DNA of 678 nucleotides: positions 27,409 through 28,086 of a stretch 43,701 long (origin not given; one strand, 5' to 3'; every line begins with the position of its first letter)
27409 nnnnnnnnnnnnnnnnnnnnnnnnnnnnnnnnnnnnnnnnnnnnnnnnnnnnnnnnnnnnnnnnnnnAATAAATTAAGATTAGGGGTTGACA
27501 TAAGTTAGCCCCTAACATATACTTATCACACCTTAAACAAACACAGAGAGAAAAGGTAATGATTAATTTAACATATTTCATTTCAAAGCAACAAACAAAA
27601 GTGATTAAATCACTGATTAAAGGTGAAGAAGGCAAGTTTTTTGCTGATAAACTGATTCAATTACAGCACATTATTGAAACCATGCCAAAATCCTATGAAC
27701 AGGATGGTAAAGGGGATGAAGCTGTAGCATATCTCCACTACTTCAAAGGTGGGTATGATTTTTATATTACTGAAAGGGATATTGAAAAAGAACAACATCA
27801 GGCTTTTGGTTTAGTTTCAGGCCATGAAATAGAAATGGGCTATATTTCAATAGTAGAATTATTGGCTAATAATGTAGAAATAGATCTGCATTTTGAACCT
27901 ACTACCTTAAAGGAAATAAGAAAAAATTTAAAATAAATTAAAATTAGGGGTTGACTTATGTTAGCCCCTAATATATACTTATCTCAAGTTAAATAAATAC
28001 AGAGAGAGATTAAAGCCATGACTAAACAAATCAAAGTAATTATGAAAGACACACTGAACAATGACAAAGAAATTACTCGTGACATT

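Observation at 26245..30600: Early cassette island resembling conjugative-element leading-region cargo, splitting the replication genes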

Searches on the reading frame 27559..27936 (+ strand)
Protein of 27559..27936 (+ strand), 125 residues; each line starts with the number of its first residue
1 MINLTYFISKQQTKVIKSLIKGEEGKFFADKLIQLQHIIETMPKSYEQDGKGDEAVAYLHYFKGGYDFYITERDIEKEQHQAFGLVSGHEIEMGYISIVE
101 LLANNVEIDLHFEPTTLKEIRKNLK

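Call 4: search_protein_families(library=pfam, max_evalue=0.01, proteins=[window:27559-27936:+])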
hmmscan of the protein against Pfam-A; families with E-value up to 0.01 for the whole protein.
window:27559-27936:+ (125 aa): 0 families

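Call 5: search_protein_families(library=phrogs, max_evalue=0.01, proteins=[window:27559-27936:+])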
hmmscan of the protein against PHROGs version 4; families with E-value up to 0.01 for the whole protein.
window:27559-27936:+ (125 aa): 1 family
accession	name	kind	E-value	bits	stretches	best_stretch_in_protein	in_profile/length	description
phrog_5203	-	unknown function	1.3e-20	75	1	3-124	13-137/140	-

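Call 6: search_protein_families(library=pfam, max_evalue=1, proteins=[window:27559-27936:+])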
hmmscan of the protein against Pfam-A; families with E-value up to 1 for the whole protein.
window:27559-27936:+ (125 aa): 0 families

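Call 35: find_homologous_proteins(query=window:27559-27936:+, max_evalue=0.001)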
Query window:27559-27936:+ (125 aa): 432 proteins with E <= 0.001 among 437 candidates; the best 120 are listed.
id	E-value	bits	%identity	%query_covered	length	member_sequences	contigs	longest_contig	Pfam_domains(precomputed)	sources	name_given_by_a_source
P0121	2.0e-75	269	100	100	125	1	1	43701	-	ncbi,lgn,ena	-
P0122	3.6e-50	187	69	98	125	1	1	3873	-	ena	-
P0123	2.9e-49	184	68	100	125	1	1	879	-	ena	-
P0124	3.9e-49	184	67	100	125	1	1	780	PF11171.14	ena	-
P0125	7.0e-47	177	65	98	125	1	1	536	-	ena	-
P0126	1.1e-46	176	66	98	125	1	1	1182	-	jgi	-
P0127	5.9e-46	174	62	95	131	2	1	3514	-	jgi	-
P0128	7.0e-46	173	68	95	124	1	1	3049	PF11171.14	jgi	-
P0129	2.8e-44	168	62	96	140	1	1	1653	PF11171.14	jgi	-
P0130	7.7e-44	167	63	98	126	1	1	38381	-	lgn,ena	-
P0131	1.7e-43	166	63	99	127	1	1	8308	-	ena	-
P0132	6.1e-43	164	62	95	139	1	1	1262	-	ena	-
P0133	3.3e-42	162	61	97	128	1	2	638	-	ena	-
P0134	3.3e-41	158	59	92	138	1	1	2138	PF11171.14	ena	-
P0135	4.1e-41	158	59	95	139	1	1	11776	PF11171.14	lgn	-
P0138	7.8e-40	154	61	94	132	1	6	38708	-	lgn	-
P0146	1.0e-38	150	60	94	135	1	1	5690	PF11171.14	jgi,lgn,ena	-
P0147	1.7e-38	150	58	96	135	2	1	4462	PF11171.14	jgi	-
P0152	8.1e-38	147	57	95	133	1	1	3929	PF11171.14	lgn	-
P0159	3.1e-37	145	55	97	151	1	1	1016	PF11171.14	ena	-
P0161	3.6e-37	145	61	94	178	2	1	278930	PF11171.14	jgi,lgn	jgi:hypothetical protein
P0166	3.4e-36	142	57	97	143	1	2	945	PF11171.14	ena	-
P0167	4.0e-36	142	56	98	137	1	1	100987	PF11171.14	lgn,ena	-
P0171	6.5e-36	141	55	98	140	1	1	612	PF11171.14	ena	-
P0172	7.9e-36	141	58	93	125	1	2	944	PF11171.14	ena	-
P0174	1.1e-35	141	54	98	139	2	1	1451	PF11171.14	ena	-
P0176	1.3e-35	140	59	94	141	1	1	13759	PF11171.14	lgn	-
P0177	1.3e-35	140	57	94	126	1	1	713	PF11171.14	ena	-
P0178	1.4e-35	140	57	95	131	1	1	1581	PF11171.14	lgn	-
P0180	2.4e-35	139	54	98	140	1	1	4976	PF11171.14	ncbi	-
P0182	2.8e-35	139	56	98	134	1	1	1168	PF11171.14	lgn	-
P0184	3.4e-35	139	58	90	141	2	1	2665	PF11171.14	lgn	-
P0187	4.5e-35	138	58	86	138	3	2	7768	PF11171.14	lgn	-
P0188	5.1e-35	138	56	97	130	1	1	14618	PF11171.14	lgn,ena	-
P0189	5.4e-35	138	52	98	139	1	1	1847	PF11171.14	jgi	-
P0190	6.7e-35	138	55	96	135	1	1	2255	PF11171.14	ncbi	-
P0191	6.9e-35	138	57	95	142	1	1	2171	PF11171.14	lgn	-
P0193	8.5e-35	138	57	97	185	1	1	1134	PF11171.14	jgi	jgi:Protein of unknown function (DUF2958)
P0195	9.6e-35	137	56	98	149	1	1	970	PF11171.14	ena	-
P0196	1.1e-34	137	55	96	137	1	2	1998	PF11171.14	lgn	-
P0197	1.4e-34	137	55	95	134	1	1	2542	PF11171.14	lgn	-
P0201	2.9e-34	136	54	94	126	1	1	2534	PF11171.14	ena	-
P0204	4.2e-34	135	57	95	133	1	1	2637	PF11171.14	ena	-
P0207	5.1e-34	135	53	95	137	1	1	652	PF11171.14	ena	-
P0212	9.3e-34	134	53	98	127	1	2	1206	PF11171.14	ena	-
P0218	1.3e-33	134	54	96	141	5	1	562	PF11171.14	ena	-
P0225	1.7e-33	133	55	96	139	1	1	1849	PF11171.14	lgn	-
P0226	2.0e-33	133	56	98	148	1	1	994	PF11171.14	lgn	-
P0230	2.5e-33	133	55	93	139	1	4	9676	PF11171.14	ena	-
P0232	2.7e-33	133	55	96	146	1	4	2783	PF11171.14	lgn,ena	-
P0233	2.9e-33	133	56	93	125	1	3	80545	PF11171.14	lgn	-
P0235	4.1e-33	132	55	92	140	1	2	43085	PF11171.14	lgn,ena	-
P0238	4.7e-33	132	53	96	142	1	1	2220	PF11171.14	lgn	-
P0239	4.8e-33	132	57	95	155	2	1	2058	PF11171.14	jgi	-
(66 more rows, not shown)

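Call 47: find_encoding_contigs(protein=P0130, flank=8000, max_places=1)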
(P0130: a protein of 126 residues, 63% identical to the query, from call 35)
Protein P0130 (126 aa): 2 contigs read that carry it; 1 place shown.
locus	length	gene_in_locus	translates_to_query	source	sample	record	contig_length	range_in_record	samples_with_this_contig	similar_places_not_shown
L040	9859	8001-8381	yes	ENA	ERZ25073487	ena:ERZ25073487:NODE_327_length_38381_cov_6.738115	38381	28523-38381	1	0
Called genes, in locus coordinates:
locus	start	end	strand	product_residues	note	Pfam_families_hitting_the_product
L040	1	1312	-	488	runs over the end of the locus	PF06381:Phage_portal_3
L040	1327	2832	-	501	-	PF17289:Terminase_6C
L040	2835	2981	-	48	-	-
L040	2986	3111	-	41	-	-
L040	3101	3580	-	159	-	-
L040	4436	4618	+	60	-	-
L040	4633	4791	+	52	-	-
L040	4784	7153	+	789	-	PF08708:PriCT_1, PF05272:VapE-like_dom (faint), PF19263:DUF5906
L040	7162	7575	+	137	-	PF01541:GIY-YIG (weak)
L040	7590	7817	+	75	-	-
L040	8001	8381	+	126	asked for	-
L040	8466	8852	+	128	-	-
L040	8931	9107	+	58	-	-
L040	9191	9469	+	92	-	-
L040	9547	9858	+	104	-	?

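Call 48: find_encoding_contigs(protein=P0138, flank=8000, max_places=1)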
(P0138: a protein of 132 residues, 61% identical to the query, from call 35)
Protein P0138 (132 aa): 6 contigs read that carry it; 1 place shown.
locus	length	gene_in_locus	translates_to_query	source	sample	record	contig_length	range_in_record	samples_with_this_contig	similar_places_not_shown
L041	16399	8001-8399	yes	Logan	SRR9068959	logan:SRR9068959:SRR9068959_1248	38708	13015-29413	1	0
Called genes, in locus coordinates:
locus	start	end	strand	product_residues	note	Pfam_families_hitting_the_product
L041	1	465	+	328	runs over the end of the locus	-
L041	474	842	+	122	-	-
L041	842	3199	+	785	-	PF13884:Peptidase_S74 (weak)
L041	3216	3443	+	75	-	-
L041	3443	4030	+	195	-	PF01520:Amidase_3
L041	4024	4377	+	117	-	-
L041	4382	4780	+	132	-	-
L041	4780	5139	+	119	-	-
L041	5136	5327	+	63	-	-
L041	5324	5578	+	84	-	-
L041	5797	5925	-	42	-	-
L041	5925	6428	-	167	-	-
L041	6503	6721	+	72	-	-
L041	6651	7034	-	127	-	-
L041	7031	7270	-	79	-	-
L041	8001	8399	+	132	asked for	-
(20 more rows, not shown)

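Call 49: find_encoding_contigs(protein=P0235, flank=8000, max_places=1)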
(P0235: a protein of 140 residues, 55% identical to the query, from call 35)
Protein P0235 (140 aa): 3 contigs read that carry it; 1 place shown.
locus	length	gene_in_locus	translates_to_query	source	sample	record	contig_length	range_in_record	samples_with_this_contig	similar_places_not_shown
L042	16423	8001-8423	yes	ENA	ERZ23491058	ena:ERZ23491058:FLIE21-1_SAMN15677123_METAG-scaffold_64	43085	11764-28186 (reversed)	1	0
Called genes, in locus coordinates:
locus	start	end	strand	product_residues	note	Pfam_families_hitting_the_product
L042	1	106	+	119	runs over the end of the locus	-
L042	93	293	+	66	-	-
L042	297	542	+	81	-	-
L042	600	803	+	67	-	-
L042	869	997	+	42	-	-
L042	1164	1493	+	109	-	-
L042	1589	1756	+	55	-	-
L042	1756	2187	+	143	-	-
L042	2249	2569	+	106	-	-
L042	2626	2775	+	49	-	-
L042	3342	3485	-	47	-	-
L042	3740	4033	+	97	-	-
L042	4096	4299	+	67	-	-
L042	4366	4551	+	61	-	-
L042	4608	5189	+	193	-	-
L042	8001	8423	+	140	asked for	PF11171:DUF2958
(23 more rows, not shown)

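Call 61: search_protein_families(library=ncbifam, max_evalue=0.01, proteins=[window:27559-27936:+])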
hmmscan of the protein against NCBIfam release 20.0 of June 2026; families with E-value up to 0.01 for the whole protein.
window:27559-27936:+ (125 aa): 0 families

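Call 62: search_protein_families(library=padloc, max_evalue=0.01, proteins=[window:27559-27936:+])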
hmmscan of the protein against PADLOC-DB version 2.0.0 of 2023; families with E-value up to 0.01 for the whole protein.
window:27559-27936:+ (125 aa): 0 families

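Call 81: predict_structure(alignment_id=A3)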
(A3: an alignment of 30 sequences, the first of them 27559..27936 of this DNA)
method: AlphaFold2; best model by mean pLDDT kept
length: 125 residues; sequences in the alignment: 30
mean_pLDDT: 94.7   pTM: 0.87
mean pLDDT of the five models: 94.7, 91.4, 89.2, 89.1, 88.8
residues with pLDDT >= 90: 116; 70-90: 8; 50-70: 1; < 50: 0
segments of 3 or more residues with pLDDT < 50: none
pLDDT, mean of each block of 10 residues (from residue 1): 88 95 95 96 91 97 97 95 95 96 97 97 90
secondary structure, 60 per line:
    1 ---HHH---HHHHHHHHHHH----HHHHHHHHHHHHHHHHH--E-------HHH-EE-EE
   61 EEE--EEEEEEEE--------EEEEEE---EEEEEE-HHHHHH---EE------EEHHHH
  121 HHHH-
elements in order: H10-20 H25-41 E59-63 E66-73 E82-87 E91-96 H98-103 H117-124

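Call 85: fold_search(model_id=the predicted structure, library=pdb)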
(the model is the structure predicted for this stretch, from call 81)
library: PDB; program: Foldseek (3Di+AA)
matches with E <= 10: 319; with E <= 0.001: 0
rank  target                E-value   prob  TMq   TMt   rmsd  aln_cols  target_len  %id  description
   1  4a4z                  3.4e-01  0.23  0.32  0.08   9.6       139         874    9  CRYSTAL STRUCTURE OF THE S. CEREVISIAE DEXH HELICASE SKI2 BOUND TO AMPPNP (released 2011-12-21)
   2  3fb9_A                4.3e-01  0.16  0.28  0.35   6.5        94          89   10  The crystal structure of the protein with unknown function from Streptococcus pneumoniae TIGR4 (released 2008-12-23)
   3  6hw2_A                5.2e-01  0.14  0.29  0.29  13.4       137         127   14  The Crystal Structure of CaV beta4c in complex with HP1gamma chromo shadow domains (released 2020-01-29)
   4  5gjv_B                5.5e-01  0.08  0.19  0.23  12.7        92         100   21  Structure of the mammalian voltage-gated calcium channel Cav1.1 complex at near atomic resolution (released 2016-09-14)
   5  4mi7                  9.1e-01  0.07  0.25  0.25  11.5       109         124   10  Crystal Structure of Salmonella Effector Protein GtgE (released 2014-02-12)
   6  1t0h_A                9.7e-01  0.08  0.21  0.26  12.4        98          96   10  Crystal structure of the Rattus norvegicus voltage gated calcium channel beta subunit isoform 2a (released 2004-06-15)
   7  9evs_Z                1.2e+00  0.09  0.21  0.30   6.5        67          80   15  Structure of the flowering plant mitoribosome with P-site tRNA (released 2025-09-03)
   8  7aze_B                1.2e+00  0.04  0.18  0.08  11.9       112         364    9  DNA polymerase sliding clamp from Escherichia coli with peptide 18 bound (released 2021-12-01)
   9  7azc_C                1.3e+00  0.06  0.18  0.08  10.1        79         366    8  DNA polymerase sliding clamp from Escherichia coli with peptide 22 bound (released 2021-12-01)
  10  6ptv_C                1.3e+00  0.04  0.17  0.08   9.9        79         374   13  Crystal structure of a DnaN sliding clamp (DNA polymerase III subunit beta) from Rickettsia rickettsii bound to grisel (released 2019-08-07)
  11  5nrl_h                1.4e+00  0.13  0.30  0.41   4.6        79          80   16  Structure of a pre-catalytic spliceosome (released 2017-05-31)
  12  2v1r_A                1.5e+00  0.07  0.20  0.31   7.1        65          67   17  Yeast Pex13 SH3 domain complexed with a peptide from Pex14 at 2.1 A resolution (released 2008-06-03)
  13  1jbm_A                1.5e+00  0.06  0.20  0.28   6.9        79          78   14  Heptameric crystal structure of Mth649, an Sm-like archaeal protein from Methanobacterium thermautotrophicum (released 2003-03-25)
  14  6ywe_M                1.5e+00  0.06  0.22  0.17  10.5        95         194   17  The structure of the mitoribosome from Neurospora crassa in the P/E tRNA bound state (released 2020-11-11)
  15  7rzm                  1.5e+00  0.05  0.17  0.08  10.1        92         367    9  Crystal Structure of dnaN DNA polymerase III beta subunit from Stenotrophomonas maltophilia K279a (released 2021-10-20)
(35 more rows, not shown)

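Call 89: search_dna_similar(query=window:27559-27936:+, collection=plasmids, mode=protein, max_rows=12)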
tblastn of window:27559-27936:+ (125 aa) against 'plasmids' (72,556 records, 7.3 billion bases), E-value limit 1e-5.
Records with a match: 136; places in all: 136; records where one place covers at least 80% of the query: 125.
Best place of each record, by identity: <60% 136.
By first word of the organism name: Acinetobacter 118; Haemophilus 4; Xanthomonas 3; Methylomonas 2; Moraxella 2; Planctomycetes 2; Pasteurella 1; Stenotrophomonas 1; Comamonas 1; Iodobacter 1; and 1 more.
By predicted mobility (MOB-suite, as given by PLSDB): mobilizable 98; non-mobilizable 34; conjugative 4.
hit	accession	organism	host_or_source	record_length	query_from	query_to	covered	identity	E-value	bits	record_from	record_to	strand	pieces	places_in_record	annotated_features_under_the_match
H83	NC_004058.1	Haemophilus influenzae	-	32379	7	124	94%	56.7%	4e-34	130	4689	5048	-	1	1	hypothetical protein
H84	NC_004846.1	Haemophilus influenzae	-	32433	7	124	94%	56.7%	4e-34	130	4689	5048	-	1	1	hypothetical protein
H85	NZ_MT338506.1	Pasteurella multocida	-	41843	7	124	94%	55.0%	5e-35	133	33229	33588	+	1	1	DUF2958 domain-containing protein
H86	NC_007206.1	Haemophilus influenzae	-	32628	7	124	94%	55.0%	2e-33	129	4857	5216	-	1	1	hypothetical protein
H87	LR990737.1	Xanthomonas hydrangeae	Hydrangea arborescens,leaf spots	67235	4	123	96%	53.3%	3e-35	134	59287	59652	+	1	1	hypothetical protein (x2)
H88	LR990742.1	Xanthomonas hydrangeae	Hydrangea arborescens,leaf spots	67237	4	123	96%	53.3%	3e-35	134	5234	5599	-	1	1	hypothetical protein (x2)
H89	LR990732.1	Xanthomonas hydrangeae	Hydrangea arborescens,leaf spots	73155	4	123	96%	53.3%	3e-35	134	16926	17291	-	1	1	hypothetical protein (x2)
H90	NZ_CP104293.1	Stenotrophomonas maltophilia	water,freshwater stream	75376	1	120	96%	49.6%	1e-31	124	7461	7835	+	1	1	hypothetical protein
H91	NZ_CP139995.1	Comamonas testosteroni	-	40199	2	121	96%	48.0%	2e-28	115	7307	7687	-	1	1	hypothetical protein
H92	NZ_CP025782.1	Iodobacter fluviatilis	whole organism,Glacial lake sediment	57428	1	122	98%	46.8%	2e-29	117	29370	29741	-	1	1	hypothetical protein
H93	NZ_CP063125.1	Haemophilus parainfluenzae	Homo sapiens,cough swab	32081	7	124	94%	46.2%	4e-26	108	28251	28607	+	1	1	hypothetical protein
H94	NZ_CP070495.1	Methylomonas sp. EFPC1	pure culture,stream biofilm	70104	7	121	92%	41.2%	3e-21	94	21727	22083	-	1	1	hypothetical protein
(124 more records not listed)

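Call 92: search_dna_similar(query=window:27559-27936:+, collection=phages, mode=protein, max_rows=15)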
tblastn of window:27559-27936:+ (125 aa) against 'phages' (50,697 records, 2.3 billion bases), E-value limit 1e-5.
Records with a match: 1; places in all: 1; records where one place covers at least 80% of the query: 1.
Best place of each record, by identity: <60% 1.
By first word of the organism name: Xanthomonas 1.
By host as written in the record: Xanthomonas campestris pv. campestris str. 8004 1.
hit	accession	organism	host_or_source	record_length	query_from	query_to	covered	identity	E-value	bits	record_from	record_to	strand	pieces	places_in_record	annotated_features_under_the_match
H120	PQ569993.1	Xanthomonas phage Rb1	Xanthomonas campestris pv. campestris ...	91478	1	121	97%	54.5%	2e-34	130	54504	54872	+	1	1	internal head protein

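Call 95: get_annotated_region(hit=H85, flank=7000)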
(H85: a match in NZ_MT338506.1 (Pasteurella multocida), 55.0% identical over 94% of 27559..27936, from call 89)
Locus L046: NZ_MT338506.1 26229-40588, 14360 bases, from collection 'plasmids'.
description: Pasteurella multocida strain FJ6671 plasmid pFJ6671, complete sequence
organism: Pasteurella multocida (NCBI taxid 747)
taxonomy: Bacteria; Pseudomonadota; Gammaproteobacteria; Pasteurellales; Pasteurellaceae; Pasteurella; Pasteurella multocida
host: -; source: -; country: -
typing (MOB-suite, as given by PLSDB): conjugative; relaxase MOBP; mating-pair formation MPF_T
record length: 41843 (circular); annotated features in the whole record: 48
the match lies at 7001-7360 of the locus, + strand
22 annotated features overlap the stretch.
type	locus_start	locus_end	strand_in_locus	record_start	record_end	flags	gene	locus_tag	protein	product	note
CDS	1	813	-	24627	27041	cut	-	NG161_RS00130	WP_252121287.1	conjugal transfer protein TraE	-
CDS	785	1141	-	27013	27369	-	-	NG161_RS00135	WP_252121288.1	VirB3 family type IV secretion system protein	-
CDS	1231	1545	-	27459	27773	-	-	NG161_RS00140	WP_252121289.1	TrbC/VirB2 family protein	-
CDS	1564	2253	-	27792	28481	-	-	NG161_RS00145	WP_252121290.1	lytic transglycosylase domain-containing protein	-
CDS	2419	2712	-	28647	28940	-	-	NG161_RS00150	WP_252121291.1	hypothetical protein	-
CDS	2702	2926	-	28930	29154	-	-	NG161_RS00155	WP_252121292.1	hypothetical protein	-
CDS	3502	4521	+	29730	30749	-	-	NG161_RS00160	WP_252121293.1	RepA family replication protein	GO:0006276 - plasmid maintenance [Evidence IEA]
CDS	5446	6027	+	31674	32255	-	-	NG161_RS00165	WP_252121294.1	hypothetical protein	-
CDS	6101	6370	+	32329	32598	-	-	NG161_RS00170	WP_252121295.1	DUF1456 family protein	-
CDS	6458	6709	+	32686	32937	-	-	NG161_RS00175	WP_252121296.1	hypothetical protein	-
CDS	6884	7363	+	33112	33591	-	-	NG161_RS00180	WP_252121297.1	DUF2958 domain-containing protein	-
CDS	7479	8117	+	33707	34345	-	-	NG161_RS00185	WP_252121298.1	ParA family protein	-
CDS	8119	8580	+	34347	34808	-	-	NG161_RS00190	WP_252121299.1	hypothetical protein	-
CDS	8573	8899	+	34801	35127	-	-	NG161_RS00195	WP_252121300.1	hypothetical protein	-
CDS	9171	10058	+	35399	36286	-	-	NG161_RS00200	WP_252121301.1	type III toxin-antitoxin system ToxN/AbiQ family toxin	-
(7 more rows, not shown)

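Call 96: get_annotated_region(hit=H90, flank=7000)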
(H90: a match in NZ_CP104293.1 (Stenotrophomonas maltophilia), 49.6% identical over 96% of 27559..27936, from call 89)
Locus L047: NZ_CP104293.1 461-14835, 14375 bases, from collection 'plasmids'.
description: Stenotrophomonas maltophilia strain ACYCe.8N plasmid pACYCe.8N_1, complete sequence
organism: Stenotrophomonas maltophilia (NCBI taxid 40324)
taxonomy: Bacteria; Pseudomonadota; Gammaproteobacteria; Lysobacterales; Lysobacteraceae; Stenotrophomonas; Stenotrophomonas maltophilia
host: -; source: water,freshwater stream; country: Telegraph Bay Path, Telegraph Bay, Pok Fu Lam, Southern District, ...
typing (MOB-suite, as given by PLSDB): non-mobilizable
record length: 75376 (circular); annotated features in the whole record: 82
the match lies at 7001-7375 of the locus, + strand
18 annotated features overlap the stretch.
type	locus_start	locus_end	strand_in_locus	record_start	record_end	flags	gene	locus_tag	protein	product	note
CDS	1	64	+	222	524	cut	-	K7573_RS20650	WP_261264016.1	transcriptional regulator KorA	-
CDS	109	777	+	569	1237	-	-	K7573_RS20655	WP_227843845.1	hypothetical protein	-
CDS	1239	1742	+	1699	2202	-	-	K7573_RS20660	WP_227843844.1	hypothetical protein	-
CDS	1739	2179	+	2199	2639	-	-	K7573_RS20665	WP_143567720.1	hypothetical protein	-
CDS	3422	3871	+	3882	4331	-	-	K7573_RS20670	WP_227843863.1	hypothetical protein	-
CDS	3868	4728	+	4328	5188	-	-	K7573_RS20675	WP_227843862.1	N-6 DNA methylase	GO:0006306 - DNA methylation [Evidence IEA]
CDS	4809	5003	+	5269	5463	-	-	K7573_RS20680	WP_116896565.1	hypothetical protein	-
CDS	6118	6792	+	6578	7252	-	-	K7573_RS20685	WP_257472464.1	hypothetical protein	-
CDS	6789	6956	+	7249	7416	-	-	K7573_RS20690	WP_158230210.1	hypothetical protein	-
CDS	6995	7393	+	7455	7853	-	-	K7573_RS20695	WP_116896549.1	hypothetical protein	-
CDS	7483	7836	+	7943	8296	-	-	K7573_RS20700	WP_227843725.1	hypothetical protein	-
CDS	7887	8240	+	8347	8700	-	-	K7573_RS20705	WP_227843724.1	hypothetical protein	-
CDS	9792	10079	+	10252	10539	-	-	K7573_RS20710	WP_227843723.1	hypothetical protein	-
CDS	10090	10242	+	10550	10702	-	-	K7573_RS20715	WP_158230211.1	hypothetical protein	-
CDS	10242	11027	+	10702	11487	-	-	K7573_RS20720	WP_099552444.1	ParA family protein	-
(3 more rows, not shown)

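Call 99: search_protein_families(library=pfam, max_evalue=0.001, proteins=[L040:7162-7575:+, L040:8466-8852:+])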
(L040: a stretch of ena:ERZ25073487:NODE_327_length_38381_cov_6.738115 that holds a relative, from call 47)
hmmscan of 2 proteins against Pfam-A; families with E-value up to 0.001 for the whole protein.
L040:7162-7575:+ (137 aa): 1 family
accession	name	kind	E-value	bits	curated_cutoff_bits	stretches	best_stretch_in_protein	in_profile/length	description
PF01541.30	GIY-YIG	-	4.5e-07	30.5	22.6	1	2-70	2-75/78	GIY-YIG catalytic domain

L040:8466-8852:+ (128 aa): 0 families
